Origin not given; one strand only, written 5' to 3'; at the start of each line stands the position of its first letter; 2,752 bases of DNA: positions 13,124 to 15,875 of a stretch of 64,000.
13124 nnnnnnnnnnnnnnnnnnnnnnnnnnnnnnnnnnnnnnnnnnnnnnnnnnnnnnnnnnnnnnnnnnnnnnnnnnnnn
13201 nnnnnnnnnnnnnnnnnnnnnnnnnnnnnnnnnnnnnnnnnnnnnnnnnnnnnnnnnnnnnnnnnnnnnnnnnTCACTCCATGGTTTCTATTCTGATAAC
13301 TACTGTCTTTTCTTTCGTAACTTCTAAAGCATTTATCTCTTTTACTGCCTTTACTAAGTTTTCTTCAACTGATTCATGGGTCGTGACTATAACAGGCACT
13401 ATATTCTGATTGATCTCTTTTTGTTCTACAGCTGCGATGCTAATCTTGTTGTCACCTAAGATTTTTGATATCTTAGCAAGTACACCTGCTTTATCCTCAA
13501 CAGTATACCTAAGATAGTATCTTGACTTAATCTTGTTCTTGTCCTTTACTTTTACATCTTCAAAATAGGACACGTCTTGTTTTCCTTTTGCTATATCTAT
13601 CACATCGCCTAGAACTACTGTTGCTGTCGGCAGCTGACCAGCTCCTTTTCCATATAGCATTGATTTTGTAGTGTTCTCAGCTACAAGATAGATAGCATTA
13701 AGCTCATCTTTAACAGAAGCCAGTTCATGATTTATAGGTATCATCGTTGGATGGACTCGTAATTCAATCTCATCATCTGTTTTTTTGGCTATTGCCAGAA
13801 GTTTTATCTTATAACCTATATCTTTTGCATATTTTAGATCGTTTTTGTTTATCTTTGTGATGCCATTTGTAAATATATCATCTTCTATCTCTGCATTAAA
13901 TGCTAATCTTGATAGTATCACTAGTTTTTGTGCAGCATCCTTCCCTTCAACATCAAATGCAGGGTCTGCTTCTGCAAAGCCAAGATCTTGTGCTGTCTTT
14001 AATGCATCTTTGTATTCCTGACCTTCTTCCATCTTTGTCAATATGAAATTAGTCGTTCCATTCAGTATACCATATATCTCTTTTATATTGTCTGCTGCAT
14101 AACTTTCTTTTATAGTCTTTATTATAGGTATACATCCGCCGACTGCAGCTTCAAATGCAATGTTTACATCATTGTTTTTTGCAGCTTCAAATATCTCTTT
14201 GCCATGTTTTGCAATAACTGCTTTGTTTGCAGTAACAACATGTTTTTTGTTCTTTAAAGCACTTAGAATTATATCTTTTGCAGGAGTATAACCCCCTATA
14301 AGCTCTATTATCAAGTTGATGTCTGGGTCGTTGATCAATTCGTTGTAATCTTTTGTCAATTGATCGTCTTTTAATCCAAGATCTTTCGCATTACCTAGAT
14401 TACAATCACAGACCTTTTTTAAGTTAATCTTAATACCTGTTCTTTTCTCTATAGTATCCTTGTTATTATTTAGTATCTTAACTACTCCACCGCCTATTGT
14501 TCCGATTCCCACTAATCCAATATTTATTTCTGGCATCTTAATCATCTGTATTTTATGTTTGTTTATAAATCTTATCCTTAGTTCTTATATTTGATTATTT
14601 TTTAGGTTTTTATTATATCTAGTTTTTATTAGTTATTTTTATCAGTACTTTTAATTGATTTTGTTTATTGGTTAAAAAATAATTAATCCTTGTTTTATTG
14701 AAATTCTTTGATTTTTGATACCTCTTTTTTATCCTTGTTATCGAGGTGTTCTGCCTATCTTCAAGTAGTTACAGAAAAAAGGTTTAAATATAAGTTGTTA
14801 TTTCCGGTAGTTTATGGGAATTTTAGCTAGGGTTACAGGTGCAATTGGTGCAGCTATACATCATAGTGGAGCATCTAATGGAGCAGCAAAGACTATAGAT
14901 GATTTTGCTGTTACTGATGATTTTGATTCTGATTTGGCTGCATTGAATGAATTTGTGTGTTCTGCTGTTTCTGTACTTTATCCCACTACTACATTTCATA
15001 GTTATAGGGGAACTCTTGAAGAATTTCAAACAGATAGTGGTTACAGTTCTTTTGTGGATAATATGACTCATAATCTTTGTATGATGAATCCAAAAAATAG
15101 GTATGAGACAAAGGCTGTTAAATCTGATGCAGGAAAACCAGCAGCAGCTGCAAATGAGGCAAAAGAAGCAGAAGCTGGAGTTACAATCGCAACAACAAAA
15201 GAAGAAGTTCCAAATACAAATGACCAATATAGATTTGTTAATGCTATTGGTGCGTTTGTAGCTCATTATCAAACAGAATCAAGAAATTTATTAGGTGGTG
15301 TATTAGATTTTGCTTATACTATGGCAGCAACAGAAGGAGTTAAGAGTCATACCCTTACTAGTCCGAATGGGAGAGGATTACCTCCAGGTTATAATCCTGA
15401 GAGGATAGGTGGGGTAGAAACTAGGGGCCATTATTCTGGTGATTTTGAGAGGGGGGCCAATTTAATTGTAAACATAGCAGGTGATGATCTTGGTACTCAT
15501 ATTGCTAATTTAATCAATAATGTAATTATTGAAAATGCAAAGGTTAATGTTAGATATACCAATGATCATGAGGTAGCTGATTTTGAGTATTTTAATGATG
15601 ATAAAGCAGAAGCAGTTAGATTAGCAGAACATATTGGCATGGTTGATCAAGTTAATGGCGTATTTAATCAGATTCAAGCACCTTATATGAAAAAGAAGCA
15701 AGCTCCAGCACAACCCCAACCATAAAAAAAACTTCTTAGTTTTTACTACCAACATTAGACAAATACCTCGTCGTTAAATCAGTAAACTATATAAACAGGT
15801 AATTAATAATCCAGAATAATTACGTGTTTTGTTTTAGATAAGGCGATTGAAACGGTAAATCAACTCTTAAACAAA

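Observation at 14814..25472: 10.7-kb acquired sugar operon: two xylose isomerases, two unknowns, two kinases and a Ser/Thr kinase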

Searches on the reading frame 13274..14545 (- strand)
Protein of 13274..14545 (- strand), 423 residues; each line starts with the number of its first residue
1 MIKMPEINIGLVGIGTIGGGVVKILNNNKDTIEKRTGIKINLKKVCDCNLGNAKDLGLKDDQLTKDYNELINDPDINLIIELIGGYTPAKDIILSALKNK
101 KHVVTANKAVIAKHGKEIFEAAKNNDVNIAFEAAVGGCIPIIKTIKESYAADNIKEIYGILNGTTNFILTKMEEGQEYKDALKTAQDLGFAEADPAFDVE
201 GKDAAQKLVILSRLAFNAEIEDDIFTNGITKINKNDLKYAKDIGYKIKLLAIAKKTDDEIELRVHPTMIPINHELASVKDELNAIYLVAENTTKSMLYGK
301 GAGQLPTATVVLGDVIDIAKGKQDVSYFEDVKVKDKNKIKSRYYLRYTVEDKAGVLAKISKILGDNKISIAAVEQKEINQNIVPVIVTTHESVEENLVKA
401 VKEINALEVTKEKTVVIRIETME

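Call 3: search_protein_families(library=pfam, proteins=[window:13274-14545:-], max_evalue=0.01)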
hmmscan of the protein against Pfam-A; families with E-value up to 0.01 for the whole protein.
window:13274-14545:- (423 aa): 7 families
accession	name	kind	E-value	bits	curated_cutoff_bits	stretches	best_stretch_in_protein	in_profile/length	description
PF00742.24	Homoserine_dh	-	3.4e-60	203.2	22.9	1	140-316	1-173/173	Homoserine dehydrogenase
PF03447.22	NAD_binding_3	-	3.7e-22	79.7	24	1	13-132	1-116/116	Homoserine dehydrogenase, NAD binding domain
PF01842.31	ACT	-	4.4e-11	42.8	27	1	343-404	1-64/66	ACT domain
PF22629.2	ACT_AHAS_ss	-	1.3e-05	25.7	27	1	346-408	2-63/67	AHAS small subunit-like ACT domain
PF01408.29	GFO_IDH_MocA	-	2.1e-05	25.6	24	1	7-105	1-91/120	Oxidoreductase family, NAD-binding Rossmann fold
PF02016.21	Peptidase_S66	-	0.00028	21.5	25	1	25-87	19-77/121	LD-carboxypeptidase N-terminal domain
PF13291.12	ACT_4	-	0.0012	19.9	27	1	345-383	9-48/80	ACT domain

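Call 4: search_protein_families(library=ncbifam, proteins=[window:13274-14545:-], max_evalue=0.01)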
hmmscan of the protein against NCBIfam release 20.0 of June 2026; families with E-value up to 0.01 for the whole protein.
window:13274-14545:- (423 aa): 13 families
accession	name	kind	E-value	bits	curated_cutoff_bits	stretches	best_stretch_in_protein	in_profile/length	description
NF004976.0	PRK06349.1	subfamily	3.9e-152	507.3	205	1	4-421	2-428/430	homoserine dehydrogenase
NF004912.0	PRK06270.1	equivalog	2.4e-77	260.7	373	2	71-322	86-340/343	homoserine dehydrogenase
NF006235.0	PRK08374.1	equivalog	6.9e-50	170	451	1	6-319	2-329/336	homoserine dehydrogenase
NF005290.0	PRK06813.1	equivalog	4.8e-41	140.9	286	1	87-321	102-339/346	homoserine dehydrogenase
NF006959.0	PRK09436.1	equivalog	3.6e-34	117.9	726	1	6-323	465-817/819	bifunctional aspartate kinase/homoserine dehydrogenase I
NF005002.0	PRK06392.1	equivalog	2.7e-31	108.7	296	1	4-235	1-248/329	homoserine dehydrogenase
NF007003.0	PRK09466.1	subfamily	1.1e-21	76.9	582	1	6-215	458-684/810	bifunctional aspartate kinase/homoserine dehydrogenase II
NF005107.0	PRK06545.1-5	equivalog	1.4e-05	24.2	414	1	328-404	281-356/367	prephenate dehydrogenase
NF006352.0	PRK08577.1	equivalog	1.7e-05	24.9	140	1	343-412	57-128/136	hypothetical protein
NF052479.1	LevoglcsnDh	equivalog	7.6e-05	21.6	650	1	40-132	36-132/386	levoglucosan dehydrogenase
NF001220.0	PRK00194.1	equivalog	0.0005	20.4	74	1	350-420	11-79/90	ACT domain-containing protein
NF005104.0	PRK06545.1-1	equivalog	0.0012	18.1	713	1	309-400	260-351/366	prephenate dehydrogenase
NF005106.0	PRK06545.1-4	equivalog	0.0013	18.1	569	1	325-388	277-340/363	prephenate dehydrogenase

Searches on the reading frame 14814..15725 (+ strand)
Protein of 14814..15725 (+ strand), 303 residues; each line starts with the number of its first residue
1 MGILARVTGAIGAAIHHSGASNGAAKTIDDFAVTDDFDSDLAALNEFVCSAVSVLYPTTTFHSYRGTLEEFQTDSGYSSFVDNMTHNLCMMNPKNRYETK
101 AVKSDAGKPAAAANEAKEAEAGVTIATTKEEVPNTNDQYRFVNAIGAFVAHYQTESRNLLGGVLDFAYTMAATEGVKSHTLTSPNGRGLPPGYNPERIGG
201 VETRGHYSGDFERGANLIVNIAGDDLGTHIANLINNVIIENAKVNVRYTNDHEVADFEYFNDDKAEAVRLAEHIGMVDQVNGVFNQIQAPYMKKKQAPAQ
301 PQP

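Call 3: search_protein_families(library=pfam, proteins=[window:14814-15725:+], max_evalue=0.01)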
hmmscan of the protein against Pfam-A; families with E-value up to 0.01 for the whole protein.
window:14814-15725:+ (303 aa): 0 families

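Call 4: search_protein_families(library=ncbifam, proteins=[window:14814-15725:+], max_evalue=0.01)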
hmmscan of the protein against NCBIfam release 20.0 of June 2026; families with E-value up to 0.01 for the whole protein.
window:14814-15725:+ (303 aa): 0 families

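Call 82: search_protein_families(library=padloc, proteins=[window:14814-15722:+], max_evalue=0.001)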
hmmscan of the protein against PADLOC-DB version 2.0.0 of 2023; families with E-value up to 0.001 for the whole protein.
window:14814-15722:+ (303 aa): 0 families

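Call 83: search_protein_families(library=phrogs, proteins=[window:14814-15722:+], max_evalue=0.001)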
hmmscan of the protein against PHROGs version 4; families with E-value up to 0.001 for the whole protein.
window:14814-15722:+ (303 aa): 0 families

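Call 84: search_solved_structures(query=window:14814-15722:+, max_evalue=1)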
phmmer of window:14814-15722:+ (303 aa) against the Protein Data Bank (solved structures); distinct sequences matched with E-value up to 1: 3.
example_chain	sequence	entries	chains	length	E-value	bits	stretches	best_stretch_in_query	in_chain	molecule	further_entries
4ovb_A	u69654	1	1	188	0.7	12.8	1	250-278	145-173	Protein osa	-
4o7k_A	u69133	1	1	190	0.71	12.7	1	250-278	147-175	Protein osa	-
6cgl_A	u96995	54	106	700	0.81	12.6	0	51-110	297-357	Ribonucleoside-diphosphate reductase | Ribonucleoside-diphosphate reductase subunit alpha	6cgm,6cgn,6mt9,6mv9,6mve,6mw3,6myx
